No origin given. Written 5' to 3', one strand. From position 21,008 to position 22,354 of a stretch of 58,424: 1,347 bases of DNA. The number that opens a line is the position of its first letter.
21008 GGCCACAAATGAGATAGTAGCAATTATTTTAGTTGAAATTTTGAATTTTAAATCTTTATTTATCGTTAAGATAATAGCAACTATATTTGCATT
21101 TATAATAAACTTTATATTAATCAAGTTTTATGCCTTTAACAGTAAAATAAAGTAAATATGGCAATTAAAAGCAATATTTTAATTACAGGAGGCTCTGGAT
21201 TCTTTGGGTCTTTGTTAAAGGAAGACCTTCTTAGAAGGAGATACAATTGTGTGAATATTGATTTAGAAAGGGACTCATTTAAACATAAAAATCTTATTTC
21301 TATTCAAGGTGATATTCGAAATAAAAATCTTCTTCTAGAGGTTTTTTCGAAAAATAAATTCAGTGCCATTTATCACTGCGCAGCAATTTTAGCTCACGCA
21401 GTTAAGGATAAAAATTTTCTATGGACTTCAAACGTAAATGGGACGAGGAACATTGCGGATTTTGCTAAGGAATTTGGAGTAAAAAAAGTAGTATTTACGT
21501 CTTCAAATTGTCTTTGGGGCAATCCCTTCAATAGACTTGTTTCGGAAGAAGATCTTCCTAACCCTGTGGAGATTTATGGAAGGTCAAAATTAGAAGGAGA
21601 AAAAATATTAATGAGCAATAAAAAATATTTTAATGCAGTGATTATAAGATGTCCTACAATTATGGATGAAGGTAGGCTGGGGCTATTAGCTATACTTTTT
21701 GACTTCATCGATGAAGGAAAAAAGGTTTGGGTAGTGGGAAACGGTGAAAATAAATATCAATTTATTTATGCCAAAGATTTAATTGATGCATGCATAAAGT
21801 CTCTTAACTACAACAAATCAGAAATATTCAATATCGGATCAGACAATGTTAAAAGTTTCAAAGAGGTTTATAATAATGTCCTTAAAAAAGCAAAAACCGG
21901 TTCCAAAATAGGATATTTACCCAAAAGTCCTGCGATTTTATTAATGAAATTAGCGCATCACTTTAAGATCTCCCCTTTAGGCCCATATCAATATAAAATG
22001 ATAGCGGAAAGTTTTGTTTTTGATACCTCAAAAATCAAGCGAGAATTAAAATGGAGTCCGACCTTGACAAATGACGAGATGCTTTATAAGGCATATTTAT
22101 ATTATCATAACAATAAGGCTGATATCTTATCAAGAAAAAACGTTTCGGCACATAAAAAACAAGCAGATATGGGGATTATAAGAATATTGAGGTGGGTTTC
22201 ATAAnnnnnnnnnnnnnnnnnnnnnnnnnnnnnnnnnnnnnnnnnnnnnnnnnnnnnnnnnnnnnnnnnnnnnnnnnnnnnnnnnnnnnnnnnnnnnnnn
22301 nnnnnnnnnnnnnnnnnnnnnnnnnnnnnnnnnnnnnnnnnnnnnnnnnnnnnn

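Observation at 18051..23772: Tight five-gene lipid-linked-sugar module: polyprenyl-P GT2 divergent from GT-C + GtrA + SDR + flavoprotein (DprE1/E2-AftA-like logic in an archaeon)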

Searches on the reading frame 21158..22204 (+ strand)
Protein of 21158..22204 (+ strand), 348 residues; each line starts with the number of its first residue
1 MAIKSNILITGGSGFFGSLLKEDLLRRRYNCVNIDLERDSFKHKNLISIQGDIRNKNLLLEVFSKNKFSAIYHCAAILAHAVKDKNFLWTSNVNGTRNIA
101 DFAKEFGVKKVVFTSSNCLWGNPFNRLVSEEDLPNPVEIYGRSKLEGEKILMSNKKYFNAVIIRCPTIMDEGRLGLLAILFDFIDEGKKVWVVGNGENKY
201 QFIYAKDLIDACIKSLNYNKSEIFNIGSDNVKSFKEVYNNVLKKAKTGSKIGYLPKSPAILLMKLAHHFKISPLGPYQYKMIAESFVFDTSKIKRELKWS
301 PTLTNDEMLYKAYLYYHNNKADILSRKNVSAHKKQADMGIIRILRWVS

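Call 3: search_protein_families(library=pfam, proteins=[window:21158-22204:+], max_evalue=0.01)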
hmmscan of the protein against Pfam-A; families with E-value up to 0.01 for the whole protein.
window:21158-22204:+ (348 aa): 7 families
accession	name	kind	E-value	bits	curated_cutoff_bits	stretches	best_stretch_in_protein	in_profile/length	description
PF01370.27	Epimerase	-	1.9e-39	136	20.9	1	7-227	1-240/240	NAD dependent epimerase/dehydratase family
PF16363.11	GDP_Man_Dehyd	-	6e-29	102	27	1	8-310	1-330/332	GDP-mannose 4,6 dehydratase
PF04321.23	RmlD_sub_bind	-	2.5e-19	69.9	27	1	6-194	2-177/287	RmlD substrate binding domain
PF01073.25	3Beta_HSD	-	2.4e-18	66.6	22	1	8-214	1-227/280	3-beta hydroxysteroid dehydrogenase/isomerase family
PF07993.18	NAD_binding_4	-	1.5e-16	60.8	20.1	1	41-175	58-214/258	Male sterility protein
PF02719.21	Polysacc_synt_2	-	6.8e-12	45.6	20.2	1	7-154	1-152/293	Polysaccharide biosynthesis protein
PF13460.12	NAD_binding_10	-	0.00012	22.4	27.2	1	11-172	1-150/184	NAD(P)H-binding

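Call 5: search_protein_families(library=ncbifam, proteins=[window:21158-22204:+], max_evalue=0.001)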
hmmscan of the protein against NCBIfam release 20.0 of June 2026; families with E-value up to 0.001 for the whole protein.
window:21158-22204:+ (348 aa): 25 families
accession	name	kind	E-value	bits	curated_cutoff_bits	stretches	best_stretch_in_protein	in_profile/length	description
TIGR01179.1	galE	equivalog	1.8e-28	99.3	262.3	1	6-164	1-172/332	UDP-glucose 4-epimerase GalE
TIGR02197.1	heptose_epim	equivalog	3e-27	95.6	274.6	2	7-152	1-150/316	ADP-glyceromanno-heptose 6-epimerase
TIGR01181.1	dTDP_gluc_dehyt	equivalog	1.2e-17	64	365.1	1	6-321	1-316/321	dTDP-glucose 4,6-dehydratase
TIGR03466.1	HpnA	hypoth_equivalog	1.2e-17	63.8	367.65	1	7-167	3-168/327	hopanoid-associated sugar epimerase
TIGR01214.1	rmlD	equivalog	4.2e-17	62.2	224.05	1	7-246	2-227/285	dTDP-4-dehydrorhamnose reductase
NF043036.1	ErythonDh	equivalog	5.6e-17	61.9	325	1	6-169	2-180/321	D-erythronate dehydrogenase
NF042422.1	oxyalk_red_OleD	equivalog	4.5e-16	59.1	580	1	6-218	2-217/329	2-alkyl-3-oxoalkanoate reductase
NF007956.0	PRK10675.1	subfamily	5.7e-16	58.6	394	1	6-155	2-164/338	UDP-glucose 4-epimerase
TIGR04180.1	EDH_00030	hypoth_equivalog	3.4e-15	55.9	475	1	7-244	1-255/297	NAD-dependent 4,6-dehydratase LegB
NF008360.0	PRK11150.1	equivalog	1.5e-14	53.9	452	1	7-254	2-262/310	ADP-glyceromanno-heptose 6-epimerase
NF042423.1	oxyalk_red_Shew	equivalog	1.2e-10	41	580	1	5-169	9-175/331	2-alkyl-3-oxoalkanoate reductase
TIGR01746.1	Thioester-redct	subfamily_domain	2.4e-10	40.2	213.35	1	42-173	54-200/371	thioester reductase domain-containing protein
NF047922.1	GDPFucSynFcl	equivalog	1.7e-08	34.3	500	0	6-159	4-153/308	GDP-L-fucose synthase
NF008872.0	PRK11908.1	equivalog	1.9e-08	33.7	294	1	171-322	192-341/349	bifunctional UDP-4-keto-pentose/UDP-xylose synthase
TIGR03589.1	PseB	equivalog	2.7e-08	33.1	407.75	1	4-157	4-152/324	UDP-N-acetylglucosamine 4,6-dehydratase (inverting)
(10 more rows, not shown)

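Call 17: find_homologous_proteins(query=window:21158-22204:+, max_evalue=1e-20)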
Query window:21158-22204:+ (348 aa): 3737 proteins with E <= 1e-20 among 6485 candidates; the best 120 are listed.
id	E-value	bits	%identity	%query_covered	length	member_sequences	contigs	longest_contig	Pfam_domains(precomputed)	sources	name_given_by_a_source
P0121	8.7e-231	783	100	100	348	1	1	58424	PF04321.24,PF16363.12,PF02719.22,PF01073.26,PF07993.19,PF01370.28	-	-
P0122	3.3e-169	581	71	98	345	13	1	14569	PF04321.24,PF16363.12,PF02719.22,PF01073.26,PF07993.19,PF13460.13,PF01370.28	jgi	-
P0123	1.7e-165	568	72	98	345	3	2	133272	PF04321.24,PF16363.12,PF02719.22,PF01073.26,PF07993.19,PF13460.13,PF01370.28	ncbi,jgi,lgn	jgi:UDP-glucose 4-epimerase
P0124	8.4e-164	563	69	99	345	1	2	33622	PF04321.24,PF16363.12,PF02719.22,PF01073.26,PF07993.19,PF01370.28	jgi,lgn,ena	jgi:nucleoside-diphosphate-sugar epimerase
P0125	1.3e-162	559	70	99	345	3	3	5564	PF04321.24,PF16363.12,PF02719.22,PF01073.26,PF07993.19,PF01370.28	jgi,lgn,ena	-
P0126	1.9e-161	555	68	99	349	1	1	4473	PF04321.24,PF16363.12,PF02719.22,PF01073.26,PF07993.19,PF13460.13,PF01370.28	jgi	jgi:nucleoside-diphosphate-sugar epimerase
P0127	1.0e-159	549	69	99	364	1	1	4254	PF04321.24,PF16363.12,PF02719.22,PF01073.26,PF07993.19,PF01370.28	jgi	jgi:UDP-glucose 4-epimerase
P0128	3.7e-159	548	70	99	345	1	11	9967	PF04321.24,PF16363.12,PF02719.22,PF01073.26,PF07993.19,PF01370.28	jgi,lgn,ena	-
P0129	1.5e-158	546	69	99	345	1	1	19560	PF04321.24,PF16363.12,PF02719.22,PF01073.26,PF07993.19,PF13460.13,PF01370.28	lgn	-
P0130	2.4e-158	545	68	98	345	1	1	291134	PF04321.24,PF16363.12,PF02719.22,PF01073.26,PF07993.19,PF13460.13,PF01370.28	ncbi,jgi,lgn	ncbi:MAG: NAD(P)-dependent oxidoreductase [Parcubacteria group bacterium]|jgi:nucleoside-diphosphate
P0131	4.5e-158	544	69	99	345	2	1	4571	PF04321.24,PF16363.12,PF02719.22,PF01073.26,PF07993.19,PF01370.28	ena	-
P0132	8.9e-158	543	68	98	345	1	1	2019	PF04321.24,PF16363.12,PF02719.22,PF01073.26,PF07993.19,PF13460.13,PF01370.28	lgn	-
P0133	1.9e-157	542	68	98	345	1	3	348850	PF04321.24,PF16363.12,PF02719.22,PF01073.26,PF07993.19,PF13460.13,PF01370.28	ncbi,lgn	-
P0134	5.5e-157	540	68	98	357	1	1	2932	PF04321.24,PF16363.12,PF02719.22,PF01073.26,PF07993.19,PF13460.13,PF01370.28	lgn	-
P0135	6.1e-157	540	68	99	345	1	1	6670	PF04321.24,PF16363.12,PF02719.22,PF01073.26,PF07993.19,PF13460.13,PF01370.28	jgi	-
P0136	6.3e-157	540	68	99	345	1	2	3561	PF04321.24,PF16363.12,PF02719.22,PF01073.26,PF07993.19,PF13460.13,PF01370.28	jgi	jgi:nucleoside-diphosphate-sugar epimerase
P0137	7.0e-157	540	66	99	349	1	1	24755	PF04321.24,PF16363.12,PF02719.22,PF01073.26,PF07993.19,PF01370.28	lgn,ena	-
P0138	7.4e-157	540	67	99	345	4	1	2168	PF04321.24,PF16363.12,PF02719.22,PF01073.26,PF07993.19,PF01370.28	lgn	-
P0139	1.4e-156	539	68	98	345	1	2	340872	PF04321.24,PF16363.12,PF02719.22,PF01073.26,PF07993.19,PF13460.13,PF01370.28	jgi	jgi:nucleoside-diphosphate-sugar epimerase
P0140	4.4e-156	537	66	99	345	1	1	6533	PF04321.24,PF16363.12,PF02719.22,PF01073.26,PF07993.19,PF01370.28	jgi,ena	-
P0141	1.2e-155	536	68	99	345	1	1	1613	PF04321.24,PF16363.12,PF02719.22,PF01073.26,PF07993.19,PF13460.13,PF01370.28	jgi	jgi:nucleoside-diphosphate-sugar epimerase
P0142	2.1e-155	535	66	99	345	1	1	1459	PF04321.24,PF16363.12,PF02719.22,PF01073.26,PF07993.19,PF01370.28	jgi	jgi:UDP-glucose 4-epimerase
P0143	2.4e-155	535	66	98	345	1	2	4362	PF04321.24,PF16363.12,PF02719.22,PF01073.26,PF07993.19,PF13460.13,PF01370.28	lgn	-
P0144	2.4e-155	535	66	99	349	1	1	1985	PF04321.24,PF16363.12,PF02719.22,PF01073.26,PF07993.19,PF13460.13,PF01370.28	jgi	jgi:UDP-glucose 4-epimerase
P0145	3.3e-155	535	67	99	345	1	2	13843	PF04321.24,PF16363.12,PF02719.22,PF01073.26,PF07993.19,PF13460.13,PF01370.28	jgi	-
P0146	3.5e-155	534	68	98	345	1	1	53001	PF04321.24,PF16363.12,PF02719.22,PF01073.26,PF07993.19,PF01370.28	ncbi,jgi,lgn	ncbi:MAG: NAD(P)-dependent oxidoreductase [Bacteroidota bacterium]|jgi:nucleoside-diphosphate-sugar 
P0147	5.0e-155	534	66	99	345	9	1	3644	PF04321.24,PF16363.12,PF02719.22,PF01073.26,PF07993.19,PF01370.28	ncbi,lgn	-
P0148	5.0e-155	534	67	98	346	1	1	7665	PF04321.24,PF16363.12,PF02719.22,PF01073.26,PF07993.19,PF13460.13,PF01370.28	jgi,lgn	jgi:nucleoside-diphosphate-sugar epimerase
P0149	5.8e-155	534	68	99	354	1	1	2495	PF04321.24,PF16363.12,PF02719.22,PF01073.26,PF07993.19,PF01370.28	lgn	-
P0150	6.5e-155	534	68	99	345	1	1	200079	PF04321.24,PF16363.12,PF02719.22,PF01073.26,PF07993.19,PF01370.28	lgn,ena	-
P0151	9.4e-155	533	68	98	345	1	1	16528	PF04321.24,PF16363.12,PF02719.22,PF01073.26,PF07993.19,PF01370.28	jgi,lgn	jgi:nucleoside-diphosphate-sugar epimerase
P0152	1.1e-154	533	68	99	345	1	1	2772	PF04321.24,PF16363.12,PF02719.22,PF01073.26,PF07993.19,PF13460.13,PF01370.28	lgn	-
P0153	1.7e-154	532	65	99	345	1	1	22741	PF04321.24,PF16363.12,PF02719.22,PF01073.26,PF07993.19,PF13460.13,PF01370.28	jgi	-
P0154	2.5e-154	532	68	99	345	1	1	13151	PF04321.24,PF16363.12,PF02719.22,PF01073.26,PF07993.19,PF13460.13,PF01370.28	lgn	-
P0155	2.6e-154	532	67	98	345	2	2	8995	PF04321.24,PF16363.12,PF02719.22,PF01073.26,PF07993.19,PF13460.13,PF01370.28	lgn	-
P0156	3.9e-154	531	66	99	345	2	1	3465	PF04321.24,PF16363.12,PF02719.22,PF01073.26,PF07993.19,PF13460.13,PF01370.28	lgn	-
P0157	3.9e-154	531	67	99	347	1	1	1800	PF04321.24,PF16363.12,PF02719.22,PF01073.26,PF07993.19,PF13460.13,PF01370.28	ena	-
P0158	5.4e-154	531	64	99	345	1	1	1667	PF04321.24,PF16363.12,PF02719.22,PF01073.26,PF07993.19,PF13460.13,PF01370.28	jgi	jgi:nucleoside-diphosphate-sugar epimerase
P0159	6.2e-154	530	67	99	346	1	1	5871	PF04321.24,PF16363.12,PF02719.22,PF01073.26,PF07993.19,PF13460.13,PF01370.28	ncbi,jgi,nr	ncbi:MAG: NAD(P)-dependent oxidoreductase [Endomicrobium sp.]|jgi:nucleoside-diphosphate-sugar epime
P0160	6.9e-154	530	67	99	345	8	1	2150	PF04321.24,PF16363.12,PF02719.22,PF01073.26,PF07993.19,PF13460.13,PF01370.28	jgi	-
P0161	1.2e-153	529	67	99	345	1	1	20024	PF04321.24,PF16363.12,PF02719.22,PF01073.26,PF07993.19,PF01370.28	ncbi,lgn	-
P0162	1.8e-153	529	66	99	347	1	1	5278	PF04321.24,PF16363.12,PF02719.22,PF01073.26,PF07993.19,PF01370.28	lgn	-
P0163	3.2e-153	528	65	99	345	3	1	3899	PF04321.24,PF16363.12,PF02719.22,PF01073.26,PF07993.19,PF13460.13,PF01370.28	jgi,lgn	-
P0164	4.9e-153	527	67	99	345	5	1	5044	PF04321.24,PF16363.12,PF02719.22,PF01073.26,PF07993.19,PF13460.13,PF01370.28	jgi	-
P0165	5.1e-153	527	67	99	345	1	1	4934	PF04321.24,PF16363.12,PF02719.22,PF01073.26,PF07993.19,PF01370.28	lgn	-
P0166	5.1e-153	527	66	99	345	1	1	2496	PF04321.24,PF16363.12,PF02719.22,PF01073.26,PF07993.19,PF13460.13,PF01370.28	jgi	jgi:nucleoside-diphosphate-sugar epimerase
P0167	1.2e-152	526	65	99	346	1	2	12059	PF04321.24,PF16363.12,PF02719.22,PF01073.26,PF07993.19,PF13460.13,PF01370.28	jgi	-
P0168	1.3e-152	526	66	98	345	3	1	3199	PF04321.24,PF16363.12,PF02719.22,PF01073.26,PF07993.19,PF13460.13,PF01370.28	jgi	-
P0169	2.1e-152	525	66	99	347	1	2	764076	PF04321.24,PF16363.12,PF02719.22,PF01073.26,PF07993.19,PF01370.28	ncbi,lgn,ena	-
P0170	3.8e-152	525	64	99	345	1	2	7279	PF04321.24,PF16363.12,PF02719.22,PF01073.26,PF07993.19,PF13460.13,PF01370.28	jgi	jgi:UDP-glucose 4-epimerase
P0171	3.8e-152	525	64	99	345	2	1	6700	PF04321.24,PF16363.12,PF02719.22,PF01073.26,PF07993.19,PF01370.28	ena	-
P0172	6.9e-152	524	66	99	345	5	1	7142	PF04321.24,PF16363.12,PF02719.22,PF01073.26,PF07993.19,PF13460.13,PF01370.28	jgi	jgi:nucleoside-diphosphate-sugar epimerase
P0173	8.0e-152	523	65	98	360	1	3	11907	PF04321.24,PF16363.12,PF02719.22,PF01073.26,PF07993.19,PF01370.28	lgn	-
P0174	8.2e-152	523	66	98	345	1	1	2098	PF04321.24,PF16363.12,PF02719.22,PF01073.26,PF07993.19,PF13460.13,PF01370.28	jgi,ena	-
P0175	9.0e-152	523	66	98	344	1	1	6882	PF04321.24,PF16363.12,PF02719.22,PF01073.26,PF07993.19,PF01370.28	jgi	jgi:UDP-glucose 4-epimerase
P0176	1.1e-151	523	65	99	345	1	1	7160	PF04321.24,PF16363.12,PF02719.22,PF01073.26,PF07993.19,PF13460.13,PF01370.28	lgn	-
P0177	1.3e-151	523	66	99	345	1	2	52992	PF04321.24,PF16363.12,PF02719.22,PF01073.26,PF07993.19,PF13460.13,PF01370.28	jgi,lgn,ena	-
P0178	1.4e-151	523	64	98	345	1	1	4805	PF04321.24,PF16363.12,PF02719.22,PF01073.26,PF07993.19,PF13460.13,PF01370.28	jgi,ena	-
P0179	1.4e-151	523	65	99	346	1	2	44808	PF04321.24,PF16363.12,PF02719.22,PF01073.26,PF07993.19,PF13460.13,PF01370.28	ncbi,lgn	-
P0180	1.6e-151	522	66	98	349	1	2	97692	PF04321.24,PF16363.12,PF02719.22,PF01073.26,PF07993.19,PF01370.28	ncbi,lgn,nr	ncbi:MAG: NAD(P)-dependent oxidoreductase [Candidatus Melainabacteria bacterium]|nr:NAD(P)-dependent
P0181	2.3e-151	522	65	98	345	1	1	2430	PF04321.24,PF16363.12,PF02719.22,PF01073.26,PF07993.19,PF01370.28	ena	-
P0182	5.4e-151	521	64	99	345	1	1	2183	PF04321.24,PF16363.12,PF02719.22,PF01073.26,PF07993.19,PF01370.28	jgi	jgi:nucleoside-diphosphate-sugar epimerase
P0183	5.5e-151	521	65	98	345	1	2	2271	PF04321.24,PF16363.12,PF02719.22,PF01073.26,PF07993.19,PF13460.13,PF01370.28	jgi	-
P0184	6.5e-151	520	65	99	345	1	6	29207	PF04321.24,PF16363.12,PF02719.22,PF01073.26,PF07993.19,PF13460.13,PF01370.28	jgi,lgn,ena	-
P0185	9.6e-151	520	65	99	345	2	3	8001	PF04321.24,PF16363.12,PF02719.22,PF01073.26,PF07993.19,PF01370.28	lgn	-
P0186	1.2e-150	520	64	98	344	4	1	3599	PF04321.24,PF16363.12,PF02719.22,PF01073.26,PF07993.19,PF13460.13,PF01370.28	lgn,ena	-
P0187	1.3e-150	520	65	98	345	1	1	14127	PF04321.24,PF16363.12,PF02719.22,PF01073.26,PF07993.19,PF13460.13,PF01370.28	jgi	jgi:nucleoside-diphosphate-sugar epimerase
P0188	1.3e-150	519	64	99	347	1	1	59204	PF04321.24,PF16363.12,PF02719.22,PF01073.26,PF07993.19,PF01370.28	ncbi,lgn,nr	ncbi:NAD(P)-dependent oxidoreductase [Patescibacteria group bacterium]|nr:MAG: NAD(P)-dependent oxid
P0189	1.6e-150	519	64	99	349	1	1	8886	PF04321.24,PF16363.12,PF02719.22,PF01073.26,PF07993.19,PF01370.28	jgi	jgi:UDP-glucose 4-epimerase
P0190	1.6e-150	519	65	99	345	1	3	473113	PF04321.24,PF16363.12,PF02719.22,PF01073.26,PF07993.19,PF01370.28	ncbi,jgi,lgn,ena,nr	ncbi:MAG: NAD-dependent epimerase/dehydratase [Firmicutes bacterium]|nr:NAD-dependent epimerase/dehy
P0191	2.4e-150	519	64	99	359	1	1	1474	PF04321.24,PF16363.12,PF02719.22,PF01073.26,PF07993.19,PF13460.13,PF01370.28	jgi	-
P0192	2.9e-150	518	66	99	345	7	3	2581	PF04321.24,PF16363.12,PF02719.22,PF01073.26,PF07993.19,PF13460.13,PF01370.28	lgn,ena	-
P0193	3.6e-150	518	67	99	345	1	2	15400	PF04321.24,PF16363.12,PF02719.22,PF01073.26,PF07993.19,PF01370.28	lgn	-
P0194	5.0e-150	518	65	99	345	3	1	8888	PF04321.24,PF16363.12,PF02719.22,PF01073.26,PF07993.19,PF13460.13,PF01370.28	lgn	-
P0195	5.0e-150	518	66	100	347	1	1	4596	PF04321.24,PF16363.12,PF02719.22,PF01073.26,PF07993.19,PF13460.13,PF01370.28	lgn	-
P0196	9.0e-150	517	65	99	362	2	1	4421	PF04321.24,PF16363.12,PF02719.22,PF01073.26,PF07993.19,PF01370.28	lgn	-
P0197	9.2e-150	517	67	98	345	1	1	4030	PF04321.24,PF16363.12,PF02719.22,PF01073.26,PF07993.19,PF01370.28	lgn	-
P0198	1.5e-149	516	65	100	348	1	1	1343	PF04321.24,PF16363.12,PF02719.22,PF01073.26,PF07993.19,PF01370.28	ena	-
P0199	1.7e-149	516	66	99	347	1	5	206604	PF04321.24,PF16363.12,PF02719.22,PF01073.26,PF07993.19,PF13460.13,PF01370.28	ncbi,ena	-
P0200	6.1e-149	514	65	98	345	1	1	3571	PF04321.24,PF16363.12,PF02719.22,PF01073.26,PF07993.19,PF13460.13,PF01370.28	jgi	jgi:nucleoside-diphosphate-sugar epimerase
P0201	6.9e-149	514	65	98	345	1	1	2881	PF04321.24,PF16363.12,PF02719.22,PF01073.26,PF07993.19,PF13460.13,PF01370.28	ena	-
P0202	7.6e-149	514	66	99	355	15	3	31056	PF04321.24,PF16363.12,PF02719.22,PF01073.26,PF07993.19,PF13460.13,PF01370.28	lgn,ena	-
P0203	8.8e-149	513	65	98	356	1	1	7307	PF04321.24,PF16363.12,PF02719.22,PF01073.26,PF07993.19,PF01370.28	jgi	jgi:nucleoside-diphosphate-sugar epimerase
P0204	1.2e-148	513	66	98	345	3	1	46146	PF04321.24,PF16363.12,PF02719.22,PF01073.26,PF07993.19,PF01370.28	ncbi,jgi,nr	ncbi:MAG: NAD(P)-dependent oxidoreductase [Endomicrobia bacterium]|nr:NAD(P)-dependent oxidoreductas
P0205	1.5e-148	513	65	99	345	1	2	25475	PF04321.24,PF16363.12,PF02719.22,PF01073.26,PF07993.19,PF13460.13,PF01370.28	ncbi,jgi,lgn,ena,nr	ncbi:MAG: NAD(P)-dependent oxidoreductase [Fibromonadales bacterium]|nr:NAD(P)-dependent oxidoreduct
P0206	1.8e-148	512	64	99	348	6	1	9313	PF04321.24,PF16363.12,PF02719.22,PF01073.26,PF07993.19,PF13460.13,PF01370.28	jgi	jgi:UDP-glucose 4-epimerase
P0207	2.6e-148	512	66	99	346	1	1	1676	PF04321.24,PF16363.12,PF02719.22,PF01073.26,PF07993.19,PF01370.28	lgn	-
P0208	2.8e-148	512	64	100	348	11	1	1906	PF04321.24,PF16363.12,PF02719.22,PF01073.26,PF07993.19,PF01370.28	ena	-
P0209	2.9e-148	512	66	100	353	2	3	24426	PF04321.24,PF16363.12,PF02719.22,PF01073.26,PF07993.19,PF13460.13,PF01370.28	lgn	-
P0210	2.9e-148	512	65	99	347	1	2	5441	PF04321.24,PF16363.12,PF02719.22,PF01073.26,PF07993.19,PF01370.28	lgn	-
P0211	3.0e-148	512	64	99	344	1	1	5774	PF04321.24,PF16363.12,PF02719.22,PF01073.26,PF07993.19,PF13460.13,PF01370.28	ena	-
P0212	3.1e-148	512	64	99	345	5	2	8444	PF04321.24,PF16363.12,PF02719.22,PF01073.26,PF07993.19,PF13460.13,PF01370.28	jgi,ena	-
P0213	3.3e-148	512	65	99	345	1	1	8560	PF04321.24,PF16363.12,PF02719.22,PF01073.26,PF07993.19,PF13460.13,PF01370.28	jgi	jgi:UDP-glucose 4-epimerase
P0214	4.2e-148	511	64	99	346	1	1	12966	PF04321.24,PF16363.12,PF02719.22,PF01073.26,PF07993.19,PF13460.13,PF01370.28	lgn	-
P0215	4.6e-148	511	63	99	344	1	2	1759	PF04321.24,PF16363.12,PF02719.22,PF01073.26,PF07993.19,PF13460.13,PF01370.28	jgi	-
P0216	5.6e-148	511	66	99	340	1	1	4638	PF04321.24,PF16363.12,PF02719.22,PF01073.26,PF07993.19,PF01370.28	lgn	-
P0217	8.8e-148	510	63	99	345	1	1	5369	PF04321.24,PF16363.12,PF02719.22,PF01073.26,PF07993.19,PF01370.28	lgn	-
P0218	1.5e-147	509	66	97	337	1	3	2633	PF04321.24,PF16363.12,PF02719.22,PF01073.26,PF07993.19,PF13460.13,PF01370.28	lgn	-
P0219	2.5e-147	509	63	100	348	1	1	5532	PF04321.24,PF16363.12,PF02719.22,PF01073.26,PF07993.19,PF01370.28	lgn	-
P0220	2.7e-147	509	66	98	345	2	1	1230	PF04321.24,PF16363.12,PF02719.22,PF01073.26,PF07993.19,PF01370.28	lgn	-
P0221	3.5e-147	508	63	100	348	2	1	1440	PF04321.24,PF16363.12,PF02719.22,PF01073.26,PF07993.19,PF01370.28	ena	-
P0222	3.8e-147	508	65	99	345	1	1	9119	PF04321.24,PF16363.12,PF02719.22,PF01073.26,PF07993.19,PF13460.13,PF01370.28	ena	-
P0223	4.4e-147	508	65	98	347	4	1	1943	PF04321.24,PF16363.12,PF02719.22,PF01073.26,PF07993.19,PF01370.28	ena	-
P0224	4.9e-147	508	65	99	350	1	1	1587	PF04321.24,PF16363.12,PF02719.22,PF01073.26,PF07993.19,PF01370.28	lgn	-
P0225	5.0e-147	508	63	99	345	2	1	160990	PF04321.24,PF16363.12,PF02719.22,PF01073.26,PF07993.19,PF13460.13,PF01370.28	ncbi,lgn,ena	ncbi:MAG: NAD(P)-dependent oxidoreductase [Candidatus Altiarchaeia archaeon]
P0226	7.1e-147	507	63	99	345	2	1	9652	PF04321.24,PF16363.12,PF02719.22,PF01073.26,PF07993.19,PF13460.13,PF01370.28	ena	-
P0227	8.2e-147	507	63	100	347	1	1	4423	PF04321.24,PF16363.12,PF02719.22,PF01073.26,PF07993.19,PF13460.13,PF01370.28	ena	-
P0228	1.1e-146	507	64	99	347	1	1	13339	PF04321.24,PF16363.12,PF02719.22,PF01073.26,PF07993.19,PF01370.28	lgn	-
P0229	1.2e-146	506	64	100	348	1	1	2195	PF04321.24,PF16363.12,PF02719.22,PF01073.26,PF07993.19,PF01370.28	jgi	-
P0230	1.2e-146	506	64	100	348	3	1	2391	PF04321.24,PF16363.12,PF02719.22,PF01073.26,PF07993.19,PF01370.28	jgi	jgi:UDP-glucose 4-epimerase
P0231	1.4e-146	506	64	99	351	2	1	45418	PF04321.24,PF16363.12,PF02719.22,PF01073.26,PF07993.19,PF13460.13,PF01370.28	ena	-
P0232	1.5e-146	506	64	99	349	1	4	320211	PF04321.24,PF16363.12,PF02719.22,PF01073.26,PF07993.19,PF01370.28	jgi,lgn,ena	jgi:nucleoside-diphosphate-sugar epimerase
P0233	2.0e-146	506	65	99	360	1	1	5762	PF04321.24,PF16363.12,PF02719.22,PF01073.26,PF07993.19,PF01370.28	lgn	-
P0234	2.1e-146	506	63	99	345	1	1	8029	PF04321.24,PF16363.12,PF02719.22,PF01073.26,PF07993.19,PF01370.28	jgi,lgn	jgi:nucleoside-diphosphate-sugar epimerase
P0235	3.2e-146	505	64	99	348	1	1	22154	PF04321.24,PF16363.12,PF02719.22,PF01073.26,PF07993.19,PF01370.28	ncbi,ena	-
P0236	3.5e-146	505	64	99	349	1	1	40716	PF04321.24,PF16363.12,PF02719.22,PF01073.26,PF07993.19,PF01370.28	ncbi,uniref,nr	ncbi:UDP-glucose 4-epimerase [Ereboglobus sp. PH5-10]|uniref:NAD-dependent epimerase/dehydratase fam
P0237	5.6e-146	504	64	98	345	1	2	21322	PF04321.24,PF16363.12,PF02719.22,PF01073.26,PF07993.19,PF01370.28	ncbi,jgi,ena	-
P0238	7.3e-146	504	64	99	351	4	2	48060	PF04321.24,PF16363.12,PF02719.22,PF01073.26,PF07993.19,PF01370.28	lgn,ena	-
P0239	8.3e-146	504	64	99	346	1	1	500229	PF04321.24,PF16363.12,PF02719.22,PF01073.26,PF07993.19,PF01370.28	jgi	jgi:UDP-glucose 4-epimerase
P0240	8.4e-146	504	63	98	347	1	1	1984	PF04321.24,PF16363.12,PF02719.22,PF01073.26,PF07993.19,PF13460.13,PF01370.28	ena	-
